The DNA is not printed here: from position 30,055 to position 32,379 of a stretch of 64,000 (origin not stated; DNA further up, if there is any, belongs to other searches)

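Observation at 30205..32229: Unusual 674-aa fusion: DapA-like aldolase + MfnB-like (4-HFC-P synthase family) + TusA-like domain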

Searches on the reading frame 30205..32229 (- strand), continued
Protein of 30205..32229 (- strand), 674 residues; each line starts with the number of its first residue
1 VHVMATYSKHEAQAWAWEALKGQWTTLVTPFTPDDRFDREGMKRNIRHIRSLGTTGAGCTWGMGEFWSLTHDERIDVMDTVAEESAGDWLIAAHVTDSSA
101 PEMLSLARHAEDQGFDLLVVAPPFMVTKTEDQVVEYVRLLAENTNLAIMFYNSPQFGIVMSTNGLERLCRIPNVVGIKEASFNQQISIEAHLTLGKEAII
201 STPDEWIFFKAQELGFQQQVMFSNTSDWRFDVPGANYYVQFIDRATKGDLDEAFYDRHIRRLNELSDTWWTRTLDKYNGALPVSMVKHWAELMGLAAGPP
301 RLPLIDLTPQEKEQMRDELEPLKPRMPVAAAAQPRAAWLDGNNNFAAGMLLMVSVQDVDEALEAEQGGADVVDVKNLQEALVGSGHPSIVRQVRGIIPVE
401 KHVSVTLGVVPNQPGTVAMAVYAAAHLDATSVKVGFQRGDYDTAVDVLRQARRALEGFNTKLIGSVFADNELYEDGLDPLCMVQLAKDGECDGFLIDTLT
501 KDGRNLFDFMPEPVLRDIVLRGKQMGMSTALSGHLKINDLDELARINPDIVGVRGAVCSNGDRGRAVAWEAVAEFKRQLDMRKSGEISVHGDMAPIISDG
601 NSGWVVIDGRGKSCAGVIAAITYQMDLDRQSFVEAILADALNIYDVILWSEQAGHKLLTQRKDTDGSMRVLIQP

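Call 7: search_solved_structures(query=window:30205-32229:-, max_evalue=0.01, show_alignments=3)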
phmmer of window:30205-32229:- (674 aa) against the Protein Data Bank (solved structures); distinct sequences matched with E-value up to 0.01: 138 (the best 60 are shown).
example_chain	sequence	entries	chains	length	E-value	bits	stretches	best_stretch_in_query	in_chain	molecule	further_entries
4rc1_A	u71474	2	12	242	4.3e-42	147.5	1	348-576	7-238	UPF0264 protein MJ1099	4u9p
6xgs_A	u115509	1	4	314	1.1e-15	60.2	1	17-200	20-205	4-hydroxy-tetrahydrodipicolinate synthase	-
4xky_A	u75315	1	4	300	3.6e-15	58.5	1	21-184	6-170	Dihydrodipicolinate synthase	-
4i7u_A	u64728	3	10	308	5.7e-15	57.9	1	19-200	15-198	Dihydrodipicolinate synthase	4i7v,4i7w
3qze_A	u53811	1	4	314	6.9e-15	57.6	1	19-215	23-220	Dihydrodipicolinate synthase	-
6p90_A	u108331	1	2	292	8.1e-15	57.4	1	21-215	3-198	4-hydroxy-tetrahydrodipicolinate synthase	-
3si9_A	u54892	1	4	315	9.9e-15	57.1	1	17-203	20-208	Dihydrodipicolinate synthase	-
3flu_A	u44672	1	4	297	1.3e-14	56.7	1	19-190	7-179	Dihydrodipicolinate synthase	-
3noe_A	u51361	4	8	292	1.8e-14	56.3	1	21-215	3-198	Dihydrodipicolinate synthase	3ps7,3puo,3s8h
2yxg_A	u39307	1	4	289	2.2e-13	52.7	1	20-320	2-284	Dihydrodipicolinate synthase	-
8u8w_A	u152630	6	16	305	2.3e-13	52.6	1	19-182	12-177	N-acetylneuraminate lyase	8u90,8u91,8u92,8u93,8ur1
3pud_A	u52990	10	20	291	4.1e-13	51.8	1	20-205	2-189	Dihydrodipicolinate synthase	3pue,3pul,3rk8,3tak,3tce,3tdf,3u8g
6mqh_A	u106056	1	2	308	5.7e-13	51.3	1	20-184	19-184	4-hydroxy-tetrahydrodipicolinate synthase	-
4n4p_A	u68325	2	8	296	6.6e-13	51.1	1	18-180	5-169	Acylneuraminate lyase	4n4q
7jz7_A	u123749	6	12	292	7.9e-13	50.8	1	22-184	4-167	4-hydroxy-tetrahydrodipicolinate synthase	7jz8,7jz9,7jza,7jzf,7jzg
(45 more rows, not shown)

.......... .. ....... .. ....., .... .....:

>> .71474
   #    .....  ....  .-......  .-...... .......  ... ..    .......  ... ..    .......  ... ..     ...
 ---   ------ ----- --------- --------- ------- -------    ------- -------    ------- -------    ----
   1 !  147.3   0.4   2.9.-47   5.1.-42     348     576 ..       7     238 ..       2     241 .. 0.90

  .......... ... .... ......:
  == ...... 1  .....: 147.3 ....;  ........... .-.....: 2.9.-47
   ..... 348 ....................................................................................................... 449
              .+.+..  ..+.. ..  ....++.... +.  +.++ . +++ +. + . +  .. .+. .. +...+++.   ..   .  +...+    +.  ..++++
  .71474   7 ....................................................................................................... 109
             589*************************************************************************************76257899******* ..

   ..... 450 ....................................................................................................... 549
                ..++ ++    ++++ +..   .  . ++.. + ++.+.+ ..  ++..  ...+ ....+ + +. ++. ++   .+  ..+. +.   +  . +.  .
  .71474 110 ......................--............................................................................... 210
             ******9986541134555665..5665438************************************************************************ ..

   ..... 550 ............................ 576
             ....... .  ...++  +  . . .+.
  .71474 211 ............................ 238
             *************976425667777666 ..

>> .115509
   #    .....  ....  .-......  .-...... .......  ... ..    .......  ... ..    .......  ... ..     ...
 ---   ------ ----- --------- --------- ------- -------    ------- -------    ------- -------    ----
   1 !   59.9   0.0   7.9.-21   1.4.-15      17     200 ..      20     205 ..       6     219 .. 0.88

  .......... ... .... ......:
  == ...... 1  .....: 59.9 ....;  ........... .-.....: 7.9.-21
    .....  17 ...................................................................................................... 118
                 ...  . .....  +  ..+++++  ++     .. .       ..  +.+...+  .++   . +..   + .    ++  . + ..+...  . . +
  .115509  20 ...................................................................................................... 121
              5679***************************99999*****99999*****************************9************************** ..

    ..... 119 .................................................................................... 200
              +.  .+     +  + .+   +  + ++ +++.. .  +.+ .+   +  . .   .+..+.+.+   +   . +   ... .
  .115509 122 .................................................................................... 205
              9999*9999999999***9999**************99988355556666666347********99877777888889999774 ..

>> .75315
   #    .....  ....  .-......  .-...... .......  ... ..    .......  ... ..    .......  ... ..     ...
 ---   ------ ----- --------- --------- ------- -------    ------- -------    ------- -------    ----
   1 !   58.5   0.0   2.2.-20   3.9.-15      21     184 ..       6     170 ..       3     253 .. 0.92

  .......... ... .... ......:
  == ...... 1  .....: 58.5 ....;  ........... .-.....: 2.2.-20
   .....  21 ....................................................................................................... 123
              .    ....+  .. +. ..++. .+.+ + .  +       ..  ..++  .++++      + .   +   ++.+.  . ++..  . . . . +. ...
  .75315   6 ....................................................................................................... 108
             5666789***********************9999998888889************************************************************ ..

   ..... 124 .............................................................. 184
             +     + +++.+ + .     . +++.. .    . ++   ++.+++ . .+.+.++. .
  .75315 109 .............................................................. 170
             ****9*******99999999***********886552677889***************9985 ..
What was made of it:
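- On DHDPS/NAL superfamily (PF00701): K178 and Y151 align to the Lys and Tyr of DHDPS structures (call 7).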

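Call 10: find_related_loci(query=window:30205-32229:-, collection=genome_contigs, flank=10000)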
Query window:30205-32229:- (674 aa) in genome_contigs; peptide patterns used: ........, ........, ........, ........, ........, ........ (x = any residue, [..] = any of these).
449 stretches matched a pattern; 428 encode a relative of the query (tblastn E <= 1e-3); the best 80 are kept; 80 distinct loci.
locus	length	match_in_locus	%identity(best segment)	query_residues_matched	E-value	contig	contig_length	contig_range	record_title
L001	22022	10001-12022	98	1-674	0e+0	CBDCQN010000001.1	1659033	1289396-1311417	MAG: Dehalococcoidia bacterium isolate 997938ad-5f2c-4502-9bad-db81906396c3 genome assembly, contig: contig_1, whole gen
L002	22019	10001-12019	92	2-674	0e+0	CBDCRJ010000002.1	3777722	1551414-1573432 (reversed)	MAG: Dehalococcoidia bacterium isolate 2d39826d-14c6-4929-8ced-310aa4e6ff2e genome assembly, contig: contig_2, whole gen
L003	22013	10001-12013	91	4-674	0e+0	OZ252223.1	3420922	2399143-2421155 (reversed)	MAG: Dehalococcoidia bacterium isolate 61792766-41d2-4ca2-9188-a4e588d315ea genome assembly, chromosome: 1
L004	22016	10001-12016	90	4-674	0e+0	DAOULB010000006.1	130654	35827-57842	MAG TPA_asm: Dehalococcoidia bacterium isolate S8_378 15223, whole genome shotgun sequence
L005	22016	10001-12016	91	3-674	0e+0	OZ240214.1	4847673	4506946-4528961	MAG: Dehalococcoidia bacterium isolate 15407ad4-12be-4b8a-b00d-040aaa6d19d6 genome assembly, chromosome: 1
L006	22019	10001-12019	98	2-674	0e+0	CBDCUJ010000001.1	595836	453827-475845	MAG: Dehalococcoidia bacterium isolate 29918375-b316-4374-90ff-90775800fcb1 genome assembly, contig: contig_1, whole gen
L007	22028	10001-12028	88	1-674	0e+0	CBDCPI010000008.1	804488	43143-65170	MAG: Dehalococcoidia bacterium isolate 2c126bea-bcd9-4278-a32a-30754f00bea4 genome assembly, contig: contig_8, whole gen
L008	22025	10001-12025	87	4-674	0e+0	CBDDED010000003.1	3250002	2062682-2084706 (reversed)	MAG: Dehalococcoidia bacterium isolate 16f7b922-908d-404a-805e-abae4c84c213 genome assembly, contig: contig_3, whole gen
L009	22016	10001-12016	85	4-674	0e+0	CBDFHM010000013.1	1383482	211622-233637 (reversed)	MAG: Dehalococcoidia bacterium isolate 50d174fe-4397-490d-ac01-47ab85389e19 genome assembly, contig: contig_13, whole ge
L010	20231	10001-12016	84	4-674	0e+0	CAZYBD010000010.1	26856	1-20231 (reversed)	MAG TPA_asm: uncultured Dehalococcoidia bacterium isolate SRP092796_co2_757 genome assembly, contig: k141_1504369, whole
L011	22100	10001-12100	79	3-674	0e+0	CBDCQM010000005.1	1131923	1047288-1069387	MAG: Dehalococcoidia bacterium isolate 9ac7512b-c8f4-466b-95df-5190cdad7ee7 genome assembly, contig: contig_5, whole gen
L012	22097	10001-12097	78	4-674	0e+0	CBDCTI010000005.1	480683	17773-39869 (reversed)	MAG: Dehalococcoidia bacterium isolate c2d35a5a-78d8-4247-ab51-d98fe5eb2261 genome assembly, contig: contig_5, whole gen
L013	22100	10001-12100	78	3-674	0e+0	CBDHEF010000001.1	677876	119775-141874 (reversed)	MAG: Dehalococcoidia bacterium isolate e9382ad7-4ca3-4796-a74a-760c8ad60130 genome assembly, contig: contig_1, whole gen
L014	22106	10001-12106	78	1-674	0e+0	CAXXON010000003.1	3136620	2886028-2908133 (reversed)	MAG: Dehalococcoidia bacterium isolate 68d30e11-8926-419a-9d87-ffe9a26ece92 genome assembly, contig: contig_3, whole gen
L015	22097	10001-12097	79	4-674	0e+0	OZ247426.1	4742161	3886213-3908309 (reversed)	MAG: Dehalococcoidia bacterium isolate a97bc163-3bbb-412f-9a64-4bc878210a30 genome assembly, chromosome: 1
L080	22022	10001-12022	72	2-674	0e+0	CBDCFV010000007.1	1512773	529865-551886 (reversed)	MAG: Dehalococcoidia bacterium isolate 9c3c1ea3-44c0-4b18-a908-b6ba16db4234 genome assembly, contig: contig_7, whole gen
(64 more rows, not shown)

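Call 19: search_protein_representatives(protein=window:30205-32229:-)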
Query: 674 residues. Proteins with E-value up to 0.001 (for the whole library): 9240; up to 1e-10: 2189; up to 1e-30: 73. The best 150 are listed.
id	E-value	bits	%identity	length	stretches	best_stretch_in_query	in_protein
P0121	0.0e+00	1018.4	69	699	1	4-674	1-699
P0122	6.9e-167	573.1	69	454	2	330-674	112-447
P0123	8.0e-137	473.8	63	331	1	4-316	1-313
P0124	8.9e-120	417.5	61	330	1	349-674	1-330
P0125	1.5e-104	367.2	62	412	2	332-523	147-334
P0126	5.4e-102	358.7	66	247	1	85-318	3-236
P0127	2.3e-98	346.7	71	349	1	352-590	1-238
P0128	2.0e-88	313.9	63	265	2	439-568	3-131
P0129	6.1e-83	295.8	61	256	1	350-591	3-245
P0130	8.3e-79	282.1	57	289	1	80-286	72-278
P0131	1.7e-77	277.7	68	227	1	4-179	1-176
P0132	6.7e-74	265.9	77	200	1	63-216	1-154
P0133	1.2e-73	265.1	74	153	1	4-156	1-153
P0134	1.8e-68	247.9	42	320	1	20-321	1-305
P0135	9.0e-68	245.6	78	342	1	171-309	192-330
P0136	3.1e-62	227.3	37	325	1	7-321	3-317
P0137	1.2e-58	215.5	37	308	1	27-321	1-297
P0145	4.9e-46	173.8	33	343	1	4-322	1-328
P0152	9.6e-41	156.3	46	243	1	349-579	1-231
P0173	6.2e-33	130.5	42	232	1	349-576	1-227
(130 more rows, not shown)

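Call 21: search_protein_families(library=ncbifam, proteins=[P0134, P0136, P0137, P0145, P0152, P0173, P0124], max_evalue=0.00001)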
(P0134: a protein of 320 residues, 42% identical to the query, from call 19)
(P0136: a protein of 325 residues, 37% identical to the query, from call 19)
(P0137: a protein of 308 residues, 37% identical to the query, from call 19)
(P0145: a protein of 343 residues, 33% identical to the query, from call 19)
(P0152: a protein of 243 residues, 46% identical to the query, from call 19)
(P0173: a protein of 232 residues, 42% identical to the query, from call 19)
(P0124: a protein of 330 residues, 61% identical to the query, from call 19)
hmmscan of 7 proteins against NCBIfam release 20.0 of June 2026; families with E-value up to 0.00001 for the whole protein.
P0134 (320 aa): 7 families
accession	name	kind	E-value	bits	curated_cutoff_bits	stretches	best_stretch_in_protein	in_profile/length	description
TIGR02313.1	HpaI-NOT-DapA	exception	5.6e-24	84.4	396.7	1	1-161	1-165/294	2,4-dihydroxyhept-2-ene-1,7-dioic acid aldolase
TIGR00674.1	dapA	equivalog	1.5e-23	83.1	206.15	1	6-187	4-185/286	4-hydroxy-tetrahydrodipicolinate synthase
NF002958.0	PRK03620.1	subfamily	1.2e-22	80.2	278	1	9-160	19-168/307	5-dehydro-4-deoxyglucarate dehydratase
TIGR03249.1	KdgD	equivalog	1.1e-18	67.3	373.95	1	6-180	14-185/299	5-dehydro-4-deoxyglucarate dehydratase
NF003164.0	PRK04147.1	equivalog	6.1e-14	52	281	1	1-193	4-196/294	N-acetylneuraminate lyase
TIGR00683.1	nanA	equivalog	7.5e-11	41.9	382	1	1-192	1-192/293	N-acetylneuraminate lyase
NF040954.1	Arch_KDGaldase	equivalog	2.1e-07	30.5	390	1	8-135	7-133/288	bifunctional 2-dehydro-3-deoxy-phosphogluconate/2-dehydro-3-deoxy-6-phosphogalactonate aldolase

P0136 (325 aa): 7 families
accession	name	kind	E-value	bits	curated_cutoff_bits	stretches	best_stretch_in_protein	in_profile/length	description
TIGR03249.1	KdgD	equivalog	1.3e-30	106.6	373.95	1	13-317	6-297/299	5-dehydro-4-deoxyglucarate dehydratase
TIGR02313.1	HpaI-NOT-DapA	exception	3.4e-29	101.6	396.7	1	19-322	4-293/294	2,4-dihydroxyhept-2-ene-1,7-dioic acid aldolase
TIGR00674.1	dapA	equivalog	8.5e-29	100.3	206.15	1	21-252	4-229/286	4-hydroxy-tetrahydrodipicolinate synthase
NF002958.0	PRK03620.1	subfamily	3.5e-27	95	278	1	13-317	8-298/307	5-dehydro-4-deoxyglucarate dehydratase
NF003164.0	PRK04147.1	equivalog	2.2e-19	69.8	281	1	15-254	3-236/294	N-acetylneuraminate lyase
NF040954.1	Arch_KDGaldase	equivalog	3.6e-14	52.8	390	1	23-318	7-281/288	bifunctional 2-dehydro-3-deoxy-phosphogluconate/2-dehydro-3-deoxy-6-phosphogalactonate aldolase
TIGR00683.1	nanA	equivalog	4.8e-14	52.4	382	1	18-252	3-231/293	N-acetylneuraminate lyase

P0137 (308 aa): 7 families
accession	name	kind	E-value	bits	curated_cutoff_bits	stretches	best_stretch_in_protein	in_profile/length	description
TIGR00674.1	dapA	equivalog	7.5e-25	87.3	206.15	1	1-293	6-281/286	4-hydroxy-tetrahydrodipicolinate synthase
TIGR03249.1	KdgD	equivalog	3.5e-21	75.6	373.95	1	2-173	17-186/299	5-dehydro-4-deoxyglucarate dehydratase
NF002958.0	PRK03620.1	subfamily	5.7e-21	74.6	278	1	2-172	19-186/307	5-dehydro-4-deoxyglucarate dehydratase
NF003164.0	PRK04147.1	equivalog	1.7e-18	66.9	281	1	2-190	12-201/294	N-acetylneuraminate lyase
TIGR02313.1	HpaI-NOT-DapA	exception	1e-16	60.6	396.7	1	2-157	9-167/294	2,4-dihydroxyhept-2-ene-1,7-dioic acid aldolase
TIGR00683.1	nanA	equivalog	2.2e-13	50.2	382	1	3-175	10-184/293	N-acetylneuraminate lyase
NF040954.1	Arch_KDGaldase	equivalog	2.1e-08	33.8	390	1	2-167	8-169/288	bifunctional 2-dehydro-3-deoxy-phosphogluconate/2-dehydro-3-deoxy-6-phosphogalactonate aldolase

P0145 (343 aa): 7 families
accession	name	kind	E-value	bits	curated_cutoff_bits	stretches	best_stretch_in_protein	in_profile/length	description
TIGR02313.1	HpaI-NOT-DapA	exception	5.2e-22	78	396.7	1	17-179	1-161/294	2,4-dihydroxyhept-2-ene-1,7-dioic acid aldolase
TIGR00674.1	dapA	equivalog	9.2e-22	77.2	206.15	1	22-198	4-178/286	4-hydroxy-tetrahydrodipicolinate synthase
NF003164.0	PRK04147.1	equivalog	7.6e-17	61.5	281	1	15-211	2-196/294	N-acetylneuraminate lyase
TIGR03249.1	KdgD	equivalog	3.4e-15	55.9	373.95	1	12-219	4-207/299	5-dehydro-4-deoxyglucarate dehydratase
NF002958.0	PRK03620.1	subfamily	4.1e-15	55.4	278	1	10-196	4-184/307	5-dehydro-4-deoxyglucarate dehydratase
TIGR00683.1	nanA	equivalog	2.1e-14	53.5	382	1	17-209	1-191/293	N-acetylneuraminate lyase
NF040954.1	Arch_KDGaldase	equivalog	3.9e-08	33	390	1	23-211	6-186/288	bifunctional 2-dehydro-3-deoxy-phosphogluconate/2-dehydro-3-deoxy-6-phosphogalactonate aldolase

P0152 (243 aa): 4 families
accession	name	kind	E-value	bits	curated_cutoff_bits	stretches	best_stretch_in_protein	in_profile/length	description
NF002573.0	PRK02227.1-1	equivalog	1.4e-64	217.6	341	1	1-230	1-233/236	(5-formylfuran-3-yl)methyl phosphate synthase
NF002575.0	PRK02227.1-3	equivalog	1.6e-63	214.6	304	1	1-228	1-229/233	(5-formylfuran-3-yl)methyl phosphate synthase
NF002576.0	PRK02227.1-5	equivalog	5.8e-36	124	297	1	2-232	3-224/236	hypothetical protein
NF002574.0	PRK02227.1-2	subfamily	3.4e-29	101.8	286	1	1-241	2-230/233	hypothetical protein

P0173 (232 aa): 4 families
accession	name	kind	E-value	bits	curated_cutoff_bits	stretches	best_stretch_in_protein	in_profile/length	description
NF002575.0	PRK02227.1-3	equivalog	7.9e-66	222.1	304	1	1-230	1-232/233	(5-formylfuran-3-yl)methyl phosphate synthase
NF002573.0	PRK02227.1-1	equivalog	6.5e-63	212.2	341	1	1-231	1-235/236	(5-formylfuran-3-yl)methyl phosphate synthase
NF002576.0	PRK02227.1-5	equivalog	7e-49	166.2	297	1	2-231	3-224/236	hypothetical protein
NF002574.0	PRK02227.1-2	subfamily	4e-37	127.8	286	1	1-230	2-223/233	hypothetical protein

P0124 (330 aa): 4 families
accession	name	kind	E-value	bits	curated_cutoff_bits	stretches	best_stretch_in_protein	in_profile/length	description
NF002573.0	PRK02227.1-1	equivalog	3.4e-54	183.7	341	1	1-231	1-234/236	(5-formylfuran-3-yl)methyl phosphate synthase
NF002575.0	PRK02227.1-3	equivalog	2e-49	168.4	304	1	1-231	1-232/233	(5-formylfuran-3-yl)methyl phosphate synthase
NF002576.0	PRK02227.1-5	equivalog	5.4e-31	107.7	297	1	3-232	4-224/236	hypothetical protein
NF002574.0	PRK02227.1-2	subfamily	8.5e-27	94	286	1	2-234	3-226/233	hypothetical protein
